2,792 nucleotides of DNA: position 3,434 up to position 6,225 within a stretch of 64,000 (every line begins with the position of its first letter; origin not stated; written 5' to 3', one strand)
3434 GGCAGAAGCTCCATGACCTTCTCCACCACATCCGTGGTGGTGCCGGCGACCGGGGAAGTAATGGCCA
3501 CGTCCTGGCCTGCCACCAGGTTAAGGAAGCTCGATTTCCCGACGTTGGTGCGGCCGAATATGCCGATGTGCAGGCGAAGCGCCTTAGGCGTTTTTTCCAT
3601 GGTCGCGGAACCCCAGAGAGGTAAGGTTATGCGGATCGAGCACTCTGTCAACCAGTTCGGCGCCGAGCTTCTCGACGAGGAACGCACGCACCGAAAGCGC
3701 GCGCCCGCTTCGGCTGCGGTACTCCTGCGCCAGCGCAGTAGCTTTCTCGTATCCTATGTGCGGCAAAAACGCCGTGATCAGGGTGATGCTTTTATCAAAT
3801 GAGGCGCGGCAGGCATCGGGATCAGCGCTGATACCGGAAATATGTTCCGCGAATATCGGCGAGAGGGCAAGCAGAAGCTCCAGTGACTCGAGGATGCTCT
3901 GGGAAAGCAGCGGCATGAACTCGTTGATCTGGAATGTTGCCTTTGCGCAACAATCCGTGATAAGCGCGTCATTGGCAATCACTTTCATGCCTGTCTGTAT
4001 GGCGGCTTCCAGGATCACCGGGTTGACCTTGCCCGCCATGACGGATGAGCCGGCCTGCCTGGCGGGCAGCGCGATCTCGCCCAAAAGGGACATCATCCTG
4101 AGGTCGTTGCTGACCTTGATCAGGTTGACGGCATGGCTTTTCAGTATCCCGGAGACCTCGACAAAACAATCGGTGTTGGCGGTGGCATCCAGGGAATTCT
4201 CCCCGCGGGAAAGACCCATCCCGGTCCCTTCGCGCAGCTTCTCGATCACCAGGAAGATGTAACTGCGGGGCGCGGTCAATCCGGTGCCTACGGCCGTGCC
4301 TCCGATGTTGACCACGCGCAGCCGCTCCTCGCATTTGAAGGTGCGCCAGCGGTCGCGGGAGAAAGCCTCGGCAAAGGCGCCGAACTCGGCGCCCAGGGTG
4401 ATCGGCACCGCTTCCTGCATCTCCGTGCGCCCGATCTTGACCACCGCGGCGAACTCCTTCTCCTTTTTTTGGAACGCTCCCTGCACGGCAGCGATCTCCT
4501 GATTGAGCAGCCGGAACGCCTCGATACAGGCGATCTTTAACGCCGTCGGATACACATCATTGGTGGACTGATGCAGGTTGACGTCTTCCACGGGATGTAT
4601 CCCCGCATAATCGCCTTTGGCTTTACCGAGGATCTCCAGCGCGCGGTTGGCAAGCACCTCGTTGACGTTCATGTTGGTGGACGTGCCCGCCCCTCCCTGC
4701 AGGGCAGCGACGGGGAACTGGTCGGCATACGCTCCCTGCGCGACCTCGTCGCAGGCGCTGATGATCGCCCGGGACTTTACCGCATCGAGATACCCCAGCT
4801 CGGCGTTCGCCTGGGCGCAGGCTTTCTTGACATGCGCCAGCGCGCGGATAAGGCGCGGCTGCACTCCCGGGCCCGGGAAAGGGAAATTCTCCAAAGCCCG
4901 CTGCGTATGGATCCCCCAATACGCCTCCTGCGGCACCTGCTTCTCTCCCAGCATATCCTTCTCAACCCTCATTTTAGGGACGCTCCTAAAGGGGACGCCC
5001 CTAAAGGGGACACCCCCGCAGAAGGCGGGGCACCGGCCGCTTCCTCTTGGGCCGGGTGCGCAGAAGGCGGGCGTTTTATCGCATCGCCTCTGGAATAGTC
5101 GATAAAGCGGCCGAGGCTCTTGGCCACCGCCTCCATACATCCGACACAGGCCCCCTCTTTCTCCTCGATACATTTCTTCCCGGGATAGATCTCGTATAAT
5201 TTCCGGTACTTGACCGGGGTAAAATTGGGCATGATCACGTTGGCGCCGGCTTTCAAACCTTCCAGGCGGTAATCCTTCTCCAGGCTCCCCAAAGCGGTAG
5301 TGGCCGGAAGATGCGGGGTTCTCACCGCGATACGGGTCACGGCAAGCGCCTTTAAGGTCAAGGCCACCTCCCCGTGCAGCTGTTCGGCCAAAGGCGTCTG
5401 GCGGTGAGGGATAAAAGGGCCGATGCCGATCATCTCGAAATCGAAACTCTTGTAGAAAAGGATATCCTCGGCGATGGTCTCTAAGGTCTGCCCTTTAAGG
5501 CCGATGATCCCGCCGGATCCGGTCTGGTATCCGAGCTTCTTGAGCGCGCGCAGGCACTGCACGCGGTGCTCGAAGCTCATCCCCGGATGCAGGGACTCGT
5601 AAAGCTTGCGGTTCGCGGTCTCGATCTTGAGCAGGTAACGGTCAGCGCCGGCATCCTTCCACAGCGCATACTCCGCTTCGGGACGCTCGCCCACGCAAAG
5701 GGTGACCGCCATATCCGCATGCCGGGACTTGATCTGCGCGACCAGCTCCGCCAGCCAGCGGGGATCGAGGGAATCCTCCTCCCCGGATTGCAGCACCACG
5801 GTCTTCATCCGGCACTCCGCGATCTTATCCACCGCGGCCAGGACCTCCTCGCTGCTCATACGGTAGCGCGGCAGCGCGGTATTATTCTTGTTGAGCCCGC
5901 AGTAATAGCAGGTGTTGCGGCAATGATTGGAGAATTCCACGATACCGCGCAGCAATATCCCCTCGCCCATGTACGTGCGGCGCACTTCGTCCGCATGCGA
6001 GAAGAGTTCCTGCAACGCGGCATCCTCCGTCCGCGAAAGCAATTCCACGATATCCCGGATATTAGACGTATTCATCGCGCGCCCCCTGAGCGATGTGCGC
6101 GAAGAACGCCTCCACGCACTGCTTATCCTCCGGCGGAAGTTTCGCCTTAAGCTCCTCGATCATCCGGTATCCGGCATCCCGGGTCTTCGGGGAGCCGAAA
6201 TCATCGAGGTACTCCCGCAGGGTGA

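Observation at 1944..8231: Hyd maturase operon with embedded aspartase, TM1266-like regulator, unknown membrane protein and trailing PilZ gene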

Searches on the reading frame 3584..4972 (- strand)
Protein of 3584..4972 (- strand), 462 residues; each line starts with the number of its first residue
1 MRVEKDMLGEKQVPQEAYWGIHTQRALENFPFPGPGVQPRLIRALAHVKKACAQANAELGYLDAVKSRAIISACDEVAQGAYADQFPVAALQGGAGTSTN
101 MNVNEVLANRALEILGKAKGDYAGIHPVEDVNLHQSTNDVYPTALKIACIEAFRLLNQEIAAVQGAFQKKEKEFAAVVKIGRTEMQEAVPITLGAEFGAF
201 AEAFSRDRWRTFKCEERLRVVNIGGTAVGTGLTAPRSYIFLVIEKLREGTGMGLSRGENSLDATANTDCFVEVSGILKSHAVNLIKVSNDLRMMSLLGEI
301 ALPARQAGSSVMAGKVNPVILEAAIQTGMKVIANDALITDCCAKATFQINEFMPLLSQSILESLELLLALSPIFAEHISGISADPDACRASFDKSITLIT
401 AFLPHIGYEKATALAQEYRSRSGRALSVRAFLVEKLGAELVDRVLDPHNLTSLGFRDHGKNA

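Call 4: search_protein_families(library=ncbifam, proteins=[window:3584-4972:-])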
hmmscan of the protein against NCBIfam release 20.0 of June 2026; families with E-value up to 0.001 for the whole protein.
window:3584-4972:- (462 aa): 18 families
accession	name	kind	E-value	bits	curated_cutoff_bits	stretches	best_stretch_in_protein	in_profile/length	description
NF008909.0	PRK12273.1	subfamily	8.3e-166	552.5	510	1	1-456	5-467/474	aspartate ammonia-lyase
TIGR00839.1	aspA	equivalog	5.1e-135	451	681.2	1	2-455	1-461/468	aspartate ammonia-lyase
NF011092.0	PRK14515.1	subfamily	1.8e-122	409.6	876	1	2-454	12-469/479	aspartate ammonia-lyase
TIGR00979.1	fumC_II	equivalog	9.9e-113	377.3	664.75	1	1-450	1-456/458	class II fumarate hydratase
NF009089.0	PRK12425.1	equivalog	7.9e-93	311.8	840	1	2-454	3-461/464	class II fumarate hydratase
NF006554.0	PRK09053.1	equivalog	8e-18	64.5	595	1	42-331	28-301/453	3-carboxy-cis,cis-muconate cycloisomerase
TIGR02426.1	protocat_pcaB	equivalog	8.9e-18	64.3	355.75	1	42-328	21-285/338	3-carboxy-cis,cis-muconate cycloisomerase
TIGR00928.1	purB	equivalog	4.1e-16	58.8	326.2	1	137-332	97-289/436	adenylosuccinate lyase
TIGR00838.1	argH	equivalog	4.3e-16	59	279.5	1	133-331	103-297/455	argininosuccinate lyase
NF004631.0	PRK05975.1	equivalog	1.8e-15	56.8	371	1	42-323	30-287/352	3-carboxy-cis,cis-muconate cycloisomerase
NF002563.0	PRK02186.1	subfamily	7.8e-15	54.2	625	1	131-397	510-773/890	argininosuccinate lyase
NF006500.1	PRK08937.2-4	subfamily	4.8e-12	45.4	626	1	47-327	34-295/448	adenylosuccinate lyase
NF008964.0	PRK12308.1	equivalog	2e-10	39.7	657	1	135-323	107-291/624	argininosuccinate lyase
NF052536.2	CoM_syn_XcbD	exception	1.3e-09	37.3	600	1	137-336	107-303/443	3-sulfopropionylcysteine synthase XcbD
NF052556.1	NtrsucLyaStm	equivalog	2.8e-07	29.7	650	1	42-414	37-409/466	nitrosuccinate lyase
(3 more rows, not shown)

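Call 5: search_protein_families(library=pfam, proteins=[window:3584-4972:-])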
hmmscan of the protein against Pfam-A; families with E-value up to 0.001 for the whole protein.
window:3584-4972:- (462 aa): 2 families
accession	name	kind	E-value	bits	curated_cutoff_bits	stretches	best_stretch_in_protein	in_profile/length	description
PF00206.25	Lyase_1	-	7e-75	252.7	27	1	9-332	1-311/312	Lyase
PF10415.14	FumaraseC_C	-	4.9e-08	33.7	32.5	1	398-451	1-53/54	Fumarase C C-terminus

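Call 17: find_related_loci(query=window:3584-4972:-, collection=genome_contigs, flank=10000)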
Query window:3584-4972:- (462 aa) in genome_contigs; peptide patterns used: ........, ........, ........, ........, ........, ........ (x = any residue, [..] = any of these).
600 stretches matched a pattern (row limit reached: there are more); 595 encode a relative of the query (tblastn E <= 1e-3); the best 80 are kept; 80 distinct loci.
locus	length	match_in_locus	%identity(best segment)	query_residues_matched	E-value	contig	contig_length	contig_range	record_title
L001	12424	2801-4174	64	2-461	0e+0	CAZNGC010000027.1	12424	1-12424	MAG TPA_asm: uncultured Planctomycetales bacterium isolate SRP167436_co1_192 genome assembly, contig: NODE_8445_length_1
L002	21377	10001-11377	62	2-462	0e+0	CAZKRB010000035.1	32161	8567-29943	MAG TPA_asm: uncultured Syntrophus sp. isolate SRP192927_co7_623 genome assembly, contig: NODE_2182_length_32161_cov_7.5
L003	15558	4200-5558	62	2-456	0e+0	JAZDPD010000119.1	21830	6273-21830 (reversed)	MAG: Candidatus Omnitrophota bacterium isolate MEGAHIT-group-0.817 k141_19612489, whole genome shotgun sequence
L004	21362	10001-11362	64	2-457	0e+0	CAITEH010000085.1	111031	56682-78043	MAG: Candidatus Firestonebacteria bacterium isolate AM-2014_bin-3360 genome assembly, contig: bin-3360:85/86, whole geno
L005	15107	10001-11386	58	2-462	3e-171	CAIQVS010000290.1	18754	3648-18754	MAG: uncultured proteobacterium isolate I3b_bin-431 genome assembly, contig: bin-431:290/454, whole genome shotgun seque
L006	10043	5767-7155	56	1-459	2e-162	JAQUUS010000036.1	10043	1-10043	MAG: Alphaproteobacteria bacterium isolate STD2_149 NODE_26637_length_10043_cov_2.371924_Sandtown_D2, whole genome shotg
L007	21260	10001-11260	56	2-414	4e-154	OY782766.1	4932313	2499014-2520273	MAG: Prolixibacteraceae bacterium isolate 5a39d30b-952b-42cf-b5cf-364178b4285b genome assembly, chromosome: 1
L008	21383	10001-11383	54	1-455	5e-154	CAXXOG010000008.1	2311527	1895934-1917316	MAG: Prolixibacteraceae bacterium isolate 75e12701-7c98-43fb-9116-eac7e507cdde genome assembly, contig: contig_8, whole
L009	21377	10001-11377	54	2-454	1e-151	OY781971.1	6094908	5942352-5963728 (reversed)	MAG: uncultured Draconibacterium sp. isolate 4b4401df-a607-4228-8dea-8fc876f44265 genome assembly, chromosome: 1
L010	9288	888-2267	52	2-454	1e-151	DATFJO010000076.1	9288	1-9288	MAG TPA_asm: Tangfeifania sp. isolate SMAG_U9146 k141_126253, whole genome shotgun sequence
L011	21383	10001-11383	53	1-454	2e-150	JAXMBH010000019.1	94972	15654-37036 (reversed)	MAG: Pirellulales bacterium isolate STL-PLA31 C1.195.fa-19, whole genome shotgun sequence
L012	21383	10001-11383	53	1-454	1e-149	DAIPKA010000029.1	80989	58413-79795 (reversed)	MAG TPA_asm: Candidatus Hydrogenedentota bacterium isolate CTOTU18300 NODE_247_length_80989_cov_18.962933, whole genome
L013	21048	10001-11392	53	1-457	2e-149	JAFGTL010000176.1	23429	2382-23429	MAG: Candidatus Hydrogenedentota bacterium isolate Zod_Metabat.968 k87_3015476, whole genome shotgun sequence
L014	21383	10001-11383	51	2-457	5e-147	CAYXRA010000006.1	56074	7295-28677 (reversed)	MAG TPA_asm: uncultured Calditrichaceae bacterium isolate SRP141376_co2_326 genome assembly, contig: NODE_1421_length_56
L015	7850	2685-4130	51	2-454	6e-147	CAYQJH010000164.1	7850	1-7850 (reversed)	MAG TPA_asm: uncultured Planctomycetaceae bacterium isolate binchicken_co87_116 genome assembly, contig: NODE_12962_leng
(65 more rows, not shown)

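Call 19: search_solved_structures(query=window:3584-4972:-, show_alignments=3, max_evalue=1e-40)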
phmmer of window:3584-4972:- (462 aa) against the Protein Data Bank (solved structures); distinct sequences matched with E-value up to 1e-40: 46.
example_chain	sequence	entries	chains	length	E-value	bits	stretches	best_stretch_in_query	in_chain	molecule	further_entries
1j3u_A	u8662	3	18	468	1.6e-115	389.9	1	1-453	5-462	aspartase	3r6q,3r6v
8rj0_A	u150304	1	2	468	3.3e-112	378.9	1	1-454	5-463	Aspartate ammonia-lyase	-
8rj1_A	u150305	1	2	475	5.7e-112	378.2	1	2-455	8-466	Aspartate ammonia lyase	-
3oce_A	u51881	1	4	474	1.1e-109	370.6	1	2-449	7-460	Fumarate lyase:Delta crystallin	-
3ocf_A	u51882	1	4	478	2.5e-109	369.5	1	2-447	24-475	Fumarate lyase:Delta crystallin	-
3r6y_A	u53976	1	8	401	8.2e-105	354.6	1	1-386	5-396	Aspartase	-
6wng_A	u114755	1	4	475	1.6e-100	340.4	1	2-451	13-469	Aspartate ammonia-lyase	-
3rrp_A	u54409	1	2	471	7.8e-97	328.3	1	2-446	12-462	Probable fumarate hydratase Fum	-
1jsw_A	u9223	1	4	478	5.8e-96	325.4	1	1-434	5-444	L-ASPARTATE AMMONIA-LYASE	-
3qbp_A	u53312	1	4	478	3.9e-94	319.4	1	2-447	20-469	Fumarase Fum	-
6s43_A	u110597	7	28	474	8.7e-94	318.2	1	2-447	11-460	Fumarate hydratase class II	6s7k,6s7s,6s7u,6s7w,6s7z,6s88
3no9_A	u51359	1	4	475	8.8e-94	318.2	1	2-447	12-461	Fumarate hydratase class II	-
4adl_A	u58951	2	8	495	1e-93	318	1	2-447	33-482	FUMARATE HYDRATASE CLASS II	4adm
5f91_A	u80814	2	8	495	1e-93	318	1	2-447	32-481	Fumarate hydratase class II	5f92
3rd8_A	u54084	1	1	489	2.5e-93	316.7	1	2-447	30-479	Fumarate hydratase class II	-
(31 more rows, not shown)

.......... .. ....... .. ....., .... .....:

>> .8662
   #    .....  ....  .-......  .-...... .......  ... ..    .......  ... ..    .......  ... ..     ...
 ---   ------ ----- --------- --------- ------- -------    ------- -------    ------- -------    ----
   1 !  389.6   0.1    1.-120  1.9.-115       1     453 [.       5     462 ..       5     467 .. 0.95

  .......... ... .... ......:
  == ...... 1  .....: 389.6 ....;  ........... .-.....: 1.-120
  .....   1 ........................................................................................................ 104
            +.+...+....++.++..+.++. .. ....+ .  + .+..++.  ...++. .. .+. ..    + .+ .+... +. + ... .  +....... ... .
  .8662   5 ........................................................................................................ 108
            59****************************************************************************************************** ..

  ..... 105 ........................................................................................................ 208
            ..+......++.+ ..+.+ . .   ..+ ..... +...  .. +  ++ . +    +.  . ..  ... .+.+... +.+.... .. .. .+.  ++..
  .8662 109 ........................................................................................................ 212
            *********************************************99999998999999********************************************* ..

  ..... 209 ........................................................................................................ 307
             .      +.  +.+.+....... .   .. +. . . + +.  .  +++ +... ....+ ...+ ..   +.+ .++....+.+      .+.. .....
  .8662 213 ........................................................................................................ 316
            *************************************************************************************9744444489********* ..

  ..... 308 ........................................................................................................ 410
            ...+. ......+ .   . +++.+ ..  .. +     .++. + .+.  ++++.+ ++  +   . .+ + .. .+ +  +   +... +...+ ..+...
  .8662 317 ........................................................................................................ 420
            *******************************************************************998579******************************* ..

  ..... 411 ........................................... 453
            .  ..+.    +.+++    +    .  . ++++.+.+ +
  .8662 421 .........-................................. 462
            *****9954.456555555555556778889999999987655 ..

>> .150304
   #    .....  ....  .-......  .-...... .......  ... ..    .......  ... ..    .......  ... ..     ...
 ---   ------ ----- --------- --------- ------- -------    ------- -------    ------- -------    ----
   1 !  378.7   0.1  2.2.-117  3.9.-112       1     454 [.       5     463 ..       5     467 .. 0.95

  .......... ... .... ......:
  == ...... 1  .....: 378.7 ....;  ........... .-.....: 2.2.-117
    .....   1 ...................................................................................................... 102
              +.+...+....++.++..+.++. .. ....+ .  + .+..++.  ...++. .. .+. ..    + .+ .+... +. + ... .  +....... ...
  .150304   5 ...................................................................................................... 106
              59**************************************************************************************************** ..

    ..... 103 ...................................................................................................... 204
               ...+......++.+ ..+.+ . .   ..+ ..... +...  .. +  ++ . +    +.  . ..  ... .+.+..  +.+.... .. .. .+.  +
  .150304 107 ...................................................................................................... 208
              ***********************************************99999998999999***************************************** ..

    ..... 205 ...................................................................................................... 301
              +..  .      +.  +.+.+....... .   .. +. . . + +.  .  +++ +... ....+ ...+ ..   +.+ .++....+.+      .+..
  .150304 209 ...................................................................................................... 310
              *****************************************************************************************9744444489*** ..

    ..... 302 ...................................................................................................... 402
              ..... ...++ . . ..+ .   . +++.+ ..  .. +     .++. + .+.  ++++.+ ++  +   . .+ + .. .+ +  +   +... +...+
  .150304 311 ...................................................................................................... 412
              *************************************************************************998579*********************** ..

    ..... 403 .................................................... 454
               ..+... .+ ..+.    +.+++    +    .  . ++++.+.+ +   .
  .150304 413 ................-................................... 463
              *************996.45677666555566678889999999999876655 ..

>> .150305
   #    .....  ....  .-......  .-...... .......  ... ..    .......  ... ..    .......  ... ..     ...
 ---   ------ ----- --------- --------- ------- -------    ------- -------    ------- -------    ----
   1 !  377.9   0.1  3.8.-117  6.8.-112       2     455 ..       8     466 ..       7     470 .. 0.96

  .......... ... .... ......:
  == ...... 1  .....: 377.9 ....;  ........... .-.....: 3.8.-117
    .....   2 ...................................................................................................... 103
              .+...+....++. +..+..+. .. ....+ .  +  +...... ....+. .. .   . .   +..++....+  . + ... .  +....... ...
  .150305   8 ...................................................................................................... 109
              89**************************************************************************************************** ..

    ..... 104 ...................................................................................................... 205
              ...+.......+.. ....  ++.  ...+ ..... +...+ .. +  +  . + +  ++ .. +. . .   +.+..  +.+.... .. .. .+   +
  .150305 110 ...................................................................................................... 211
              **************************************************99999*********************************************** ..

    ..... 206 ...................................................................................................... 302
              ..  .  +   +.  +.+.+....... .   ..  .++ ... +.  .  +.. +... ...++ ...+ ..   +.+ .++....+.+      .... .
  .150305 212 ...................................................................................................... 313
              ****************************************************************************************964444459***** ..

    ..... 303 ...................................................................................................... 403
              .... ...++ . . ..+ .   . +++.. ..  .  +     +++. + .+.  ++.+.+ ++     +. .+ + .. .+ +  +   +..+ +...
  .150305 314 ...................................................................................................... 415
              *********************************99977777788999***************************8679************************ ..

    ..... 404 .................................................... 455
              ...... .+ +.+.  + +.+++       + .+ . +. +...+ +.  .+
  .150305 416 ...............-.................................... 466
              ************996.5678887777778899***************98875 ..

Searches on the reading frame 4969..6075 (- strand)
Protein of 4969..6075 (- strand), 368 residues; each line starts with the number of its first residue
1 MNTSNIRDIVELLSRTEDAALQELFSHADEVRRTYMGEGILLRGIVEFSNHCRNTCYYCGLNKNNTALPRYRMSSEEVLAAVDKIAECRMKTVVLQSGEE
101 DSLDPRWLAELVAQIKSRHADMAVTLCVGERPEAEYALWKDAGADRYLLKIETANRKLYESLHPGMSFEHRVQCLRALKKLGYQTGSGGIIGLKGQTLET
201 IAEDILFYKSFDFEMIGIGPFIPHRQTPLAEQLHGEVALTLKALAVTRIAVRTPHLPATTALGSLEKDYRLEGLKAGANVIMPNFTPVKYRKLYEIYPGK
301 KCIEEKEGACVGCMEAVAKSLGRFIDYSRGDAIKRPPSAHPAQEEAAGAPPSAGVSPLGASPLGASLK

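Call 4: search_protein_families(library=ncbifam, proteins=[window:4969-6075:-])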
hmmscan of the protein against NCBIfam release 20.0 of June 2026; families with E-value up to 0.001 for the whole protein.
window:4969-6075:- (368 aa): 26 families (the best 25 are shown)
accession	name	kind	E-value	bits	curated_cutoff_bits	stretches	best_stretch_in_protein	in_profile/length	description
TIGR03956.1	rSAM_HydE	equivalog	6.6e-107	357.7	254.6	1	7-331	14-339/340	[FeFe] hydrogenase H-cluster radical SAM maturase HydE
TIGR03910.1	pyrrolys_PylB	equivalog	2.8e-41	141.6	348.2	1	7-282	21-297/347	methylornithine synthase PylB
TIGR00433.2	bioB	equivalog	2.6e-26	92.6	225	1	12-282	10-282/307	biotin synthase BioB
TIGR02351.2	thiH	equivalog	1.2e-21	77.2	380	1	3-196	34-229/364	2-iminoacetate synthase ThiH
TIGR03957.1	rSAM_HmdB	equivalog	1.1e-16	60.9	320.9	1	8-279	5-276/317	5,10-methenyltetrahydromethanopterin hydrogenase cofactor biosynthesis protein HmdB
TIGR03955.1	rSAM_HydG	equivalog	3.3e-15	55.5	312.15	1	7-165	50-213/470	[FeFe] hydrogenase H-cluster radical SAM maturase HydG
TIGR03699.1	menaquin_MqnC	equivalog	7.6e-15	54.6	428.1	1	9-124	8-123/342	cyclic dehypoxanthinyl futalosine synthase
TIGR03551.1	F420_cofH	equivalog_domain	6.2e-13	48.3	374.1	1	8-124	5-121/345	5-amino-6-(D-ribitylamino)uracil--L-tyrosine 4-hydroxyphenyl transferase CofH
NF005609.0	PRK07360.1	equivalog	1.7e-10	40.2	426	1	6-124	23-144/374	7,8-didemethyl-8-hydroxy-5-deazariboflavin synthase subunit CofH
NF006687.0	PRK09234.1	equivalog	2.7e-10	39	1018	1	12-124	499-613/849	bifunctional FO biosynthesis protein CofGH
NF006308.0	PRK08508.1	equivalog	4e-10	39.4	377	1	49-241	14-209/279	biotin synthase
TIGR00423.1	TIGR00423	subfamily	2.3e-09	37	260.25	1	46-124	9-87/310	CofH family radical SAM protein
NF053743.1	LipS2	equivalog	1.6e-08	34.3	270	1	49-231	30-212/292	LipS2 family lipoyl synthase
TIGR03700.1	mena_SCO4494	equivalog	4e-08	32.6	434.55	1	19-124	23-130/351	aminofutalosine synthase MqnE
TIGR03471.1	HpnJ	equivalog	6.1e-08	32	577.6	1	50-238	204-392/472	hopanoid biosynthesis associated radical SAM protein HpnJ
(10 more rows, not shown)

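Call 5: search_protein_families(library=pfam, proteins=[window:4969-6075:-])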
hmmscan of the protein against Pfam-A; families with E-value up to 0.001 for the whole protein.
window:4969-6075:- (368 aa): 1 family
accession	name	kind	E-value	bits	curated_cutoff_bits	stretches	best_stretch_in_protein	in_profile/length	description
PF04055.27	Radical_SAM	-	3.2e-21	76.6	29.5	1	46-205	1-163/166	Radical SAM superfamily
